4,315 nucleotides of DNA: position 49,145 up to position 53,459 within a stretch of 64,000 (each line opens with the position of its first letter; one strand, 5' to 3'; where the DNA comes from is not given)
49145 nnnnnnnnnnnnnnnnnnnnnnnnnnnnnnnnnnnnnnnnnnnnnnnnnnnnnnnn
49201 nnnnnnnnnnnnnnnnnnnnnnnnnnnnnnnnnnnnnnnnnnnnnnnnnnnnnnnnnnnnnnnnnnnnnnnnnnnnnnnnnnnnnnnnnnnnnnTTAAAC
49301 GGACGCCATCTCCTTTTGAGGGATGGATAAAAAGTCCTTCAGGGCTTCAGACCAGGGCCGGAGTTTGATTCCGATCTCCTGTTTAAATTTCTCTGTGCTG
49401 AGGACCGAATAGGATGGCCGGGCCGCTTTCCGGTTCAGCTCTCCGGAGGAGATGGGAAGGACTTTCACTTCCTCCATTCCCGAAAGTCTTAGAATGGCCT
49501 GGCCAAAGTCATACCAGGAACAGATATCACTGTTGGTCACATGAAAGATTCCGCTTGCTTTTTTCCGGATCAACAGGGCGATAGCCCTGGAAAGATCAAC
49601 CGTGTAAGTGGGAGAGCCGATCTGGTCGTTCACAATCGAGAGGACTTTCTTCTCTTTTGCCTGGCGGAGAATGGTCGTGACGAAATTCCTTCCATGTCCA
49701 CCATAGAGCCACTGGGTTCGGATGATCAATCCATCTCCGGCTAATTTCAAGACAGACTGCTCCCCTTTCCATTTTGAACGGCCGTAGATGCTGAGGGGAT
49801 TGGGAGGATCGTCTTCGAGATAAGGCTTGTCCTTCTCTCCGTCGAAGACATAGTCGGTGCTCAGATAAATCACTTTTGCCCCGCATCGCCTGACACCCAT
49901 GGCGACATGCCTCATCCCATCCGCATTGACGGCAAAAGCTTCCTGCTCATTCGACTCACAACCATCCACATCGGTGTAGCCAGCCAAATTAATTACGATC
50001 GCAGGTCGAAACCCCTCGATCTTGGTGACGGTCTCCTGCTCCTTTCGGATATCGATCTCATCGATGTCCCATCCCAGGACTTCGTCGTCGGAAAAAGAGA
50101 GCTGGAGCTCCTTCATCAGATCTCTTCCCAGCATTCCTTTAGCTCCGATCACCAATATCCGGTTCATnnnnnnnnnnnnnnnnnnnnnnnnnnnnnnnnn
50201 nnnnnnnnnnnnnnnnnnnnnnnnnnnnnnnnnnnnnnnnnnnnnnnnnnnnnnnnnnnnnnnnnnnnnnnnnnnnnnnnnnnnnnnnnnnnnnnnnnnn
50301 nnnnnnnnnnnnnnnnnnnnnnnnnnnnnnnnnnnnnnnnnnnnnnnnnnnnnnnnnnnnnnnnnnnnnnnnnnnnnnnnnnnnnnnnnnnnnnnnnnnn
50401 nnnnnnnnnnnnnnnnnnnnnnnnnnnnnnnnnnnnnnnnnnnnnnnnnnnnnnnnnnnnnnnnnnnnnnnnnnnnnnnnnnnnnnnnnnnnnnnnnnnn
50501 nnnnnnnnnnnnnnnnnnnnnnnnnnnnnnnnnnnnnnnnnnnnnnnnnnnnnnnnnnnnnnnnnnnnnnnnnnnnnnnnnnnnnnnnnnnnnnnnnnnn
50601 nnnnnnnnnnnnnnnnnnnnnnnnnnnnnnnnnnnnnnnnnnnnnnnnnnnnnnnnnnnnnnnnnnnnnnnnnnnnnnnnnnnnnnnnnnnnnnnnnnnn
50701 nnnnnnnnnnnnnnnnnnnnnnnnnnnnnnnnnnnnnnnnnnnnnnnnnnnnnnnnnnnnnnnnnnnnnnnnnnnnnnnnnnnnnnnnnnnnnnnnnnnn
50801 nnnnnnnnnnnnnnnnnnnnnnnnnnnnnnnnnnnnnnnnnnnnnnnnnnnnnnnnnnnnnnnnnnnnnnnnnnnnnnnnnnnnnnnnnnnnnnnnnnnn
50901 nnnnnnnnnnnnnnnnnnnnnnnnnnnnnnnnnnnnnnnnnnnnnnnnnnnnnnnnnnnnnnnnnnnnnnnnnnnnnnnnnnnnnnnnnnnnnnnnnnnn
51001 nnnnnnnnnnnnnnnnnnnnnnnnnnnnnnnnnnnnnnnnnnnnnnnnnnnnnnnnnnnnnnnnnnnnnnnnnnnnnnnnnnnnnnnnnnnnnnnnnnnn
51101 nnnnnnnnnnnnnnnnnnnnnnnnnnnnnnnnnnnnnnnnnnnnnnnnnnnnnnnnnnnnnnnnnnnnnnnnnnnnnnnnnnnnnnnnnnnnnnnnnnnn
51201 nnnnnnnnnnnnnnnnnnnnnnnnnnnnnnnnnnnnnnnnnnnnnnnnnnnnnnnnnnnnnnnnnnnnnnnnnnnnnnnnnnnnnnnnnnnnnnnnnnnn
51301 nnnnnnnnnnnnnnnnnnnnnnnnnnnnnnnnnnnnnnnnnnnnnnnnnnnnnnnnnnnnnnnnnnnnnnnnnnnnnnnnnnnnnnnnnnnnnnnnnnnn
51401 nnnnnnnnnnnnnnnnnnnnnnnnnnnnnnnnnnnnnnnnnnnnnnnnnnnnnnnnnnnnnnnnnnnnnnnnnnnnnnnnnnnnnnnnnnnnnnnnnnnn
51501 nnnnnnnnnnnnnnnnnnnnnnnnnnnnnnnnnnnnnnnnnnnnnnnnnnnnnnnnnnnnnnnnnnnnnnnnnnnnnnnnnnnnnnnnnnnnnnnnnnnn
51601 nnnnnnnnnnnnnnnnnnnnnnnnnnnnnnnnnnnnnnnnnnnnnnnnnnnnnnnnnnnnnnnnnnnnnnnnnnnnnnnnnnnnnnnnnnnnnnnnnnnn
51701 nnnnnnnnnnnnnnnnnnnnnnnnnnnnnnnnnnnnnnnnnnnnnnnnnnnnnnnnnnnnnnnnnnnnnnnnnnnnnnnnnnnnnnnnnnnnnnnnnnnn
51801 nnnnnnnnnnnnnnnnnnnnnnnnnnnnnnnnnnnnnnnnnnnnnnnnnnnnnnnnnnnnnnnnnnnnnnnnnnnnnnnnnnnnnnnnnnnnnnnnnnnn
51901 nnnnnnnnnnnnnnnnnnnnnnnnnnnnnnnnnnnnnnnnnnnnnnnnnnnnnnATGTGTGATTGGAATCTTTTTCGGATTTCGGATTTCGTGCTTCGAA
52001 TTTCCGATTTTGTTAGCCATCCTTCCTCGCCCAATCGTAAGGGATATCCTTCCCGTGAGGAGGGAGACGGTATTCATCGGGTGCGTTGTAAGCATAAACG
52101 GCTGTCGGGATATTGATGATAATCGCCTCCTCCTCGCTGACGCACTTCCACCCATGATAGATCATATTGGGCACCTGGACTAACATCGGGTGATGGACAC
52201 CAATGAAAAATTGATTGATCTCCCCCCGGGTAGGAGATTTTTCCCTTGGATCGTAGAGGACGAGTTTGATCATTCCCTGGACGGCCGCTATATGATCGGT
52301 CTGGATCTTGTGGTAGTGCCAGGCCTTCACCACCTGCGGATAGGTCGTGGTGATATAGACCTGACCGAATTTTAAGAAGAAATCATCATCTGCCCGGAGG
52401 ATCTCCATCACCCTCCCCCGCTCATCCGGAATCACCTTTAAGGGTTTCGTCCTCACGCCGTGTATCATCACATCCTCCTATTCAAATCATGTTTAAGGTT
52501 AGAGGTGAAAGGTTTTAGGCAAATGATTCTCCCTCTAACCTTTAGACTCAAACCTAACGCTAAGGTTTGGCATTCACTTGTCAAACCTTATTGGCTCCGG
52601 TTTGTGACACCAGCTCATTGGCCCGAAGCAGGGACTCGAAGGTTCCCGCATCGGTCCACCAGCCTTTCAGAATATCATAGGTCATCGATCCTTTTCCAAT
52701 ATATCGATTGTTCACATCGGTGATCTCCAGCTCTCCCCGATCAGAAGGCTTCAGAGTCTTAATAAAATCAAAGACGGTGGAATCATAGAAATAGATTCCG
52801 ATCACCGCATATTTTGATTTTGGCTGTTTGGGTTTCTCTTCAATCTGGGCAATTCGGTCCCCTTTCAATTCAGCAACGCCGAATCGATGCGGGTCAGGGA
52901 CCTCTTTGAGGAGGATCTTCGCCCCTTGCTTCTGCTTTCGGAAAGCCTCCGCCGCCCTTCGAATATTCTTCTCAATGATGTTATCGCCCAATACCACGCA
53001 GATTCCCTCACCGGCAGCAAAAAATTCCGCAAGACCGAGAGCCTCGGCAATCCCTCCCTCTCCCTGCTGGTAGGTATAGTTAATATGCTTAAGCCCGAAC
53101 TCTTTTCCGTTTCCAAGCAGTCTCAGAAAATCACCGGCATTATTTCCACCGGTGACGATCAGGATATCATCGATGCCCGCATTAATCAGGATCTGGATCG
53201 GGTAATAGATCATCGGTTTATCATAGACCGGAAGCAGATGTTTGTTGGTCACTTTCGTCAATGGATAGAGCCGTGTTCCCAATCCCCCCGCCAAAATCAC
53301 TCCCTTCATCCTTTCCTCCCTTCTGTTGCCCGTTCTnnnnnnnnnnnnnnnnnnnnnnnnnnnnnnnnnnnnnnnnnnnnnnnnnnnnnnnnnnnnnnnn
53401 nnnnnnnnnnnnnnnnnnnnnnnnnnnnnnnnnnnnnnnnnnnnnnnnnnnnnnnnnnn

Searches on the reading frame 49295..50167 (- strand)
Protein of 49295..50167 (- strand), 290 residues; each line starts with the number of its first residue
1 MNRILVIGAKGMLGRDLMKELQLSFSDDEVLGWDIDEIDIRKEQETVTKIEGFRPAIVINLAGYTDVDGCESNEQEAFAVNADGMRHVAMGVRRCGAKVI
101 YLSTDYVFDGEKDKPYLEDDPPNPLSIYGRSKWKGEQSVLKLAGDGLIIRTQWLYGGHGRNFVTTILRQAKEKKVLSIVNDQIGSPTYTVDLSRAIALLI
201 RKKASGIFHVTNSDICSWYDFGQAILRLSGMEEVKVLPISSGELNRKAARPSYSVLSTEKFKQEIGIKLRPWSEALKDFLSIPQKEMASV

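Call 27: search_protein_families(library=pfam, proteins=[window:49295-50167:-], max_evalue=0.001)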
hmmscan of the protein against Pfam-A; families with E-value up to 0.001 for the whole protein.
window:49295-50167:- (290 aa): 5 families
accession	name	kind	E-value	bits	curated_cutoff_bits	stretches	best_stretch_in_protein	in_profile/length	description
PF04321.23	RmlD_sub_bind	-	6.2e-95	318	27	1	3-281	2-283/287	RmlD substrate binding domain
PF01370.27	Epimerase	-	9.3e-24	84.6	20.9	1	4-205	1-230/240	NAD dependent epimerase/dehydratase family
PF01073.25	3Beta_HSD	-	2.7e-11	43.4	22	1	37-202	51-231/280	3-beta hydroxysteroid dehydrogenase/isomerase family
PF16363.11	GDP_Man_Dehyd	-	1.1e-07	32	27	1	37-139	58-164/332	GDP-mannose 4,6 dehydratase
PF02719.21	Polysacc_synt_2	-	8.7e-07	28.8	20.2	1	39-106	62-130/293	Polysaccharide biosynthesis protein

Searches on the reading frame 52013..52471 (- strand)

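Call 27: search_protein_families(library=pfam, proteins=[window:52013-52471:-], max_evalue=0.001)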
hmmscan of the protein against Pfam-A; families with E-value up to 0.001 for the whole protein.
window:52013-52471:- (152 aa): 2 families
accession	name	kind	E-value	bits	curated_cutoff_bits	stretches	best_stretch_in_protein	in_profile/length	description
PF00908.23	dTDP_sugar_isom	-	8e-11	42.4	27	1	3-147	4-152/168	dTDP-4-dehydrorhamnose 3,5-epimerase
PF14667.12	Polysacc_synt_C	-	1.2e-09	38.7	28.7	1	16-134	3-111/111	Polysaccharide biosynthesis C-terminal domain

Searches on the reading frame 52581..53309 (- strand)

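Call 28: search_protein_families(library=pfam, proteins=[window:52581-53309:-], max_evalue=0.001)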
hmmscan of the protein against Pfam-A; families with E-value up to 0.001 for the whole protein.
window:52581-53309:- (242 aa): 2 families
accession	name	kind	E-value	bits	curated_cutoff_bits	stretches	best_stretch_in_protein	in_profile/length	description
PF00483.29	NTP_transferase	-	3e-61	207.6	21.2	1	2-235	1-243/245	Nucleotidyl transferase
PF12804.13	NTP_transf_3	-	9.6e-10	39.3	27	1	3-129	1-117/160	MobA-like NTP transferase domain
